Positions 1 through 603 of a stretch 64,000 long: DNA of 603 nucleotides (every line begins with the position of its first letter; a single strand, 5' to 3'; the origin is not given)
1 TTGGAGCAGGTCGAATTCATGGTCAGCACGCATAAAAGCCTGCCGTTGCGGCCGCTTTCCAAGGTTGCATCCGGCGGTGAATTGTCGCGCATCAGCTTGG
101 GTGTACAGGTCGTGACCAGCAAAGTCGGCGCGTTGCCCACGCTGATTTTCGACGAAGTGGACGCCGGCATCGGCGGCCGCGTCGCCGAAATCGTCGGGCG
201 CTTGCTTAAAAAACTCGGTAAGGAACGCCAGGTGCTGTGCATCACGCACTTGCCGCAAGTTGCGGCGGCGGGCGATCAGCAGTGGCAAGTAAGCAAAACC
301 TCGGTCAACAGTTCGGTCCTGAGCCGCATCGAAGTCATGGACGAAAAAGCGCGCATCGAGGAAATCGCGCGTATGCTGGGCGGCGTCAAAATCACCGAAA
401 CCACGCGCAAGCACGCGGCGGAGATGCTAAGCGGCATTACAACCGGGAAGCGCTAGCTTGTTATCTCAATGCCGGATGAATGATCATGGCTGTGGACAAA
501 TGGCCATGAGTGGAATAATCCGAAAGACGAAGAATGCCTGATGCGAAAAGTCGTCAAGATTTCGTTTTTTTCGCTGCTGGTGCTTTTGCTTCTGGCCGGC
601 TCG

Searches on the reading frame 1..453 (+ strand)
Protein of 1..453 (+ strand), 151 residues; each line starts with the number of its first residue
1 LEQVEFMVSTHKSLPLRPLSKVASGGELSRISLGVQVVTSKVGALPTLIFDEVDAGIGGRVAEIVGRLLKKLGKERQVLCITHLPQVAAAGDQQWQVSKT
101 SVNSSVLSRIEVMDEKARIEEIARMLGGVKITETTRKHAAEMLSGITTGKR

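Call 42: search_protein_families(library=ncbifam, alignment_id=A5, max_evalue=1e-10)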
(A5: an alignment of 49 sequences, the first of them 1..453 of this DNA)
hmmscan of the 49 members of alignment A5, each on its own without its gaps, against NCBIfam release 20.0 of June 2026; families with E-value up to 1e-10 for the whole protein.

A. member 1, window:1-453:+ (151 aa): 2 families
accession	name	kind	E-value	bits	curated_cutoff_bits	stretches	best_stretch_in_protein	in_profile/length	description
TIGR00634.1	recN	equivalog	4.2e-54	184.4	407.85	1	2-144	420-562/563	DNA repair protein RecN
NF008121.0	PRK10869.1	equivalog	9.4e-52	176.2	418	1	2-144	410-552/553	DNA repair protein RecN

B. families by the number of members that match (of 49 scanned): 517 families (the first 25 are shown)
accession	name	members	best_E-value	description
TIGR00962.1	atpA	2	9.1e-247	F0F1 ATP synthase subunit alpha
TIGR01039.1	atpD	2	5.5e-243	F0F1 ATP synthase subunit beta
NF009884.0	PRK13343.1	2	1.9e-211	F0F1 ATP synthase subunit alpha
TIGR03324.1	alt_F1F0_F1_al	2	1.6e-182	alternate F1F0 ATPase, F1 subunit alpha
TIGR03305.1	alt_F1F0_F1_bet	2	5e-173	alternate F1F0 ATPase, F1 subunit beta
NF045858.1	glide_MMOB1670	2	3.2e-151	MMOB1670 family gliding motility ATPase complex subunit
NF004777.0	PRK06123.1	2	1.7e-133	SDR family oxidoreductase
NF045863.1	glide_MMOB1660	2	3.8e-127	MMOB1660 family gliding motility ATPase complex subunit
NF045934.1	MSC_0618_beta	2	6e-124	MSC_0618 family F1-like ATPase beta subunit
NF005400.0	PRK06947.1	2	4.3e-107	SDR family oxidoreductase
TIGR02249.1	integrase_gron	2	5.1e-102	integron integrase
NF011946.0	PRK15417.1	2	5.4e-79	integron integrase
TIGR02546.1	III_secr_ATP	2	3.3e-66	type III secretion system ATPase SctN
TIGR03496.1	FliI_clade1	2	4.4e-66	flagellar protein export ATPase FliI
TIGR01026.1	fliI_yscN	2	4.5e-66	FliI/YscN family ATPase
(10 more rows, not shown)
